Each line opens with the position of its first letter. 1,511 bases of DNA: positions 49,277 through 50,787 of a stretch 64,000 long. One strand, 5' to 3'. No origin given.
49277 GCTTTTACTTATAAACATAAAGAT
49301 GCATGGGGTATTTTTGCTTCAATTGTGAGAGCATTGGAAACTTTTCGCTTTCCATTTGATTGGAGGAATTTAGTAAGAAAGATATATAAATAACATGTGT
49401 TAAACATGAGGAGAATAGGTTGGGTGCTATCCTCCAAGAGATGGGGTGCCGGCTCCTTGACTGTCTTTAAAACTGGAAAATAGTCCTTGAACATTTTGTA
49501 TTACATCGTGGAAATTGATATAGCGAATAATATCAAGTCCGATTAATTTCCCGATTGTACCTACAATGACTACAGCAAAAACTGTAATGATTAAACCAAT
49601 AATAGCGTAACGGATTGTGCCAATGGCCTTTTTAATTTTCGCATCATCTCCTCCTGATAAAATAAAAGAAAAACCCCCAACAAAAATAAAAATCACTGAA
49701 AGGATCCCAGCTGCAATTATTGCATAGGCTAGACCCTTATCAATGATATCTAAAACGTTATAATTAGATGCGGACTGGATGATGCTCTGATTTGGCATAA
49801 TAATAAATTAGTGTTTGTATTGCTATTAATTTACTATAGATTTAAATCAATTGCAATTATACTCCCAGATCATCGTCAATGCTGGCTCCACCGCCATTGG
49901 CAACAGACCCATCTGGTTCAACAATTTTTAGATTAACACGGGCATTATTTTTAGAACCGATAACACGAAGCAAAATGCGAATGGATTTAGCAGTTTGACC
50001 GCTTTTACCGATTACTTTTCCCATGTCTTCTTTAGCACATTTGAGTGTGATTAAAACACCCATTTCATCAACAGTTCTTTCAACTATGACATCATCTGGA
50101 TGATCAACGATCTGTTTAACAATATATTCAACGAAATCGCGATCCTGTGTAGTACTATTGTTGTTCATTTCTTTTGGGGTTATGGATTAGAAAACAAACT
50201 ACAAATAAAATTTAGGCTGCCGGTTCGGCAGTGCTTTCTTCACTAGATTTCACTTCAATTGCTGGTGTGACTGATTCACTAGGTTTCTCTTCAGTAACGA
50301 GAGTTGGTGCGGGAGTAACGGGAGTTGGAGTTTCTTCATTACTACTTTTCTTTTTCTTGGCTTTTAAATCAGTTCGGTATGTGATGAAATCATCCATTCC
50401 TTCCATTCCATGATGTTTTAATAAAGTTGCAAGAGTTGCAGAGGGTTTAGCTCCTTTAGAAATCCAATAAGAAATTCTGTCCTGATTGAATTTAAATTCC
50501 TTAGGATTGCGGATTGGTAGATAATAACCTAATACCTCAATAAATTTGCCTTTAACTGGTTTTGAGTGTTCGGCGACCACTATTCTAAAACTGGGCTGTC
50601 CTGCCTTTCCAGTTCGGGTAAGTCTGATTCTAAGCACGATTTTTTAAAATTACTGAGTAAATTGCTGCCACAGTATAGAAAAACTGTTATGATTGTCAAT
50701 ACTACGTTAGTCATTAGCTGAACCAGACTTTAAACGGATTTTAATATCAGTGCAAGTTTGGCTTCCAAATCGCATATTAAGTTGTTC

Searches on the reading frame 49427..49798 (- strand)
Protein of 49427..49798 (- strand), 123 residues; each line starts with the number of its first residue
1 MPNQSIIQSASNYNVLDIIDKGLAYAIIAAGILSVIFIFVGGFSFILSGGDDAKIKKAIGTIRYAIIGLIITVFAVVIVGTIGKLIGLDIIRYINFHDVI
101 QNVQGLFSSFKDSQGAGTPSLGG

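Call 17: search_protein_families(library=pfam, proteins=[window:49427-49798:-], max_evalue=0.001)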
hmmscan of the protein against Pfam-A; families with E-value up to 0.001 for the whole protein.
window:49427-49798:- (123 aa): 1 family
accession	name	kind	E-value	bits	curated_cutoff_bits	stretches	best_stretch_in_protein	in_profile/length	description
PF18895.5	T4SS_pilin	-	7.6e-08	32.8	26.6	1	25-82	15-71/71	Type IV secretion system pilin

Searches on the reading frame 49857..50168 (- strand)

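Call 18: search_protein_families(library=pfam, proteins=[window:49857-50168:-], max_evalue=0.001)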
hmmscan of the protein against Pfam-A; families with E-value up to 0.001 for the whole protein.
window:49857-50168:- (103 aa): 2 families
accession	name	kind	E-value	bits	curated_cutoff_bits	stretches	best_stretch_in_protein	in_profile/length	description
PF13083.13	KH_KhpA-B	-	2.5e-23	82.2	32.1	1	10-82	1-73/73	KhpA/KhpB, KH domain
PF07650.23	KH_2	-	0.0005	20.3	22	1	24-84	15-72/78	KH domain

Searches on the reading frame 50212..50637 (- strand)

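Call 18: search_protein_families(library=pfam, proteins=[window:50212-50637:-], max_evalue=0.001)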
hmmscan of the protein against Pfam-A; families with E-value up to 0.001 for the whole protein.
window:50212-50637:- (141 aa): 1 family
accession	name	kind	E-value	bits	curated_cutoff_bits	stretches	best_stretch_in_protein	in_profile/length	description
PF00886.24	Ribosomal_S16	-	6e-20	71.4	27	1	8-66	1-62/62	Ribosomal protein S16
